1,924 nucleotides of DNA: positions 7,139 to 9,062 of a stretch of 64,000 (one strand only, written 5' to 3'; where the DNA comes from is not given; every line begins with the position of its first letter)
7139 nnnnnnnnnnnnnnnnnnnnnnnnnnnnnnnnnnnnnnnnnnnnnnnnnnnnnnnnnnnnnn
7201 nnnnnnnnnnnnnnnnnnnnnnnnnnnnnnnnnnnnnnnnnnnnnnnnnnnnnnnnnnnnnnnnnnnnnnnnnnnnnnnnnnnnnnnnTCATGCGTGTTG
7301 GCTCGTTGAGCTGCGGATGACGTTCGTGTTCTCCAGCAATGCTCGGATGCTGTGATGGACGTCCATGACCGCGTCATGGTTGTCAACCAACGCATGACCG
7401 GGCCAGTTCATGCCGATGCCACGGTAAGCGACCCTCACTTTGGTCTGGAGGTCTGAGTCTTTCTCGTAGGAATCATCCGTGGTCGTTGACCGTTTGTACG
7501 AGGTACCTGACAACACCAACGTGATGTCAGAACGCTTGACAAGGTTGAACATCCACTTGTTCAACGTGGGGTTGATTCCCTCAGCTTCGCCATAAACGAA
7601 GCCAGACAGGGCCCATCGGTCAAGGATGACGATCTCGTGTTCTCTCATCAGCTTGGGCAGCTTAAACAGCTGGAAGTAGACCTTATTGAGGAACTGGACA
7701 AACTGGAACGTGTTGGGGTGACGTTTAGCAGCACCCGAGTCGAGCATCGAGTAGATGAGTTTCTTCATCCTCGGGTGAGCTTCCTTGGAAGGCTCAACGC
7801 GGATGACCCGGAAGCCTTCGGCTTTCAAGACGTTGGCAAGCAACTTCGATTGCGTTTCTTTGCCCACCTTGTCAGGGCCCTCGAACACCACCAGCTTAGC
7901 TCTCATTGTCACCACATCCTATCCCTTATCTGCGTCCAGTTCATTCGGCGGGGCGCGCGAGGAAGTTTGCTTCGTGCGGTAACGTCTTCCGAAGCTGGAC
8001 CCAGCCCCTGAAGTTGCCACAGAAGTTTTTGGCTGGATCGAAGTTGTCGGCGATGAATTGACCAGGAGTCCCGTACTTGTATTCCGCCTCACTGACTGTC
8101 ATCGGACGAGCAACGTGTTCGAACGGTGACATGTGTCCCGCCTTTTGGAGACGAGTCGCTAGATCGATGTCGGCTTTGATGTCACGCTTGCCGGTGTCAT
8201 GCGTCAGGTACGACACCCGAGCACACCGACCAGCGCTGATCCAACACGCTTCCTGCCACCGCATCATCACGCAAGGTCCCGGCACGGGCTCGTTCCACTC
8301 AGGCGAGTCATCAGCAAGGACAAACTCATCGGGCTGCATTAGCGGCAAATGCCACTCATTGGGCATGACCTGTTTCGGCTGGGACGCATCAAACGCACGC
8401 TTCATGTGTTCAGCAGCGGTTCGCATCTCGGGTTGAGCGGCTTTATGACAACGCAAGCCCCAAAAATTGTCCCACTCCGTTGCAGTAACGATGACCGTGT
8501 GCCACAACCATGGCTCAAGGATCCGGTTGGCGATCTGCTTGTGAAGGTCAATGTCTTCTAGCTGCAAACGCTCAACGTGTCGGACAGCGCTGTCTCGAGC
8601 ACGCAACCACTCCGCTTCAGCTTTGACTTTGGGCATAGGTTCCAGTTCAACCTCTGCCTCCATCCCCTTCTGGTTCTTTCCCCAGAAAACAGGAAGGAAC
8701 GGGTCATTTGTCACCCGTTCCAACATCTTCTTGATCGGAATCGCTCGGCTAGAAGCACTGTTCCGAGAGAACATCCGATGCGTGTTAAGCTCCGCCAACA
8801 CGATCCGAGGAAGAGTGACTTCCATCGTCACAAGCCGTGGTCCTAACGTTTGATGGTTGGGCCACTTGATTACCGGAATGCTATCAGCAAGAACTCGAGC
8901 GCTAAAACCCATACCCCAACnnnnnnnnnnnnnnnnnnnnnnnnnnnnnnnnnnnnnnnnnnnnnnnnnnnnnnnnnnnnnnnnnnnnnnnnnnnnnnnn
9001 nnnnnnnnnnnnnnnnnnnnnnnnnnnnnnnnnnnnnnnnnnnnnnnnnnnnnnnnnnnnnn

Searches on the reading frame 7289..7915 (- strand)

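Call 37: search_protein_families(library=pfam, proteins=[window:7289-7915:-], max_evalue=0.001)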
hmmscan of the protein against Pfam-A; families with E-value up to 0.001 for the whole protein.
window:7289-7915:- (208 aa): 1 family
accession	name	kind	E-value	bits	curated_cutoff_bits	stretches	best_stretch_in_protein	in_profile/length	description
PF02223.23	Thymidylate_kin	-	4.1e-13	49.9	27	1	11-166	1-161/185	Thymidylate kinase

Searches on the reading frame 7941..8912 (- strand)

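Call 37: search_protein_families(library=pfam, proteins=[window:7941-8912:-], max_evalue=0.001)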
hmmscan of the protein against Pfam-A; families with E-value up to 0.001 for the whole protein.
window:7941-8912:- (323 aa): 1 family
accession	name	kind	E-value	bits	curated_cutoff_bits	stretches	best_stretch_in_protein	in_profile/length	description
PF02511.20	Thy1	-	1e-13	51.9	24.8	1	28-179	59-190/191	Thymidylate synthase complementing protein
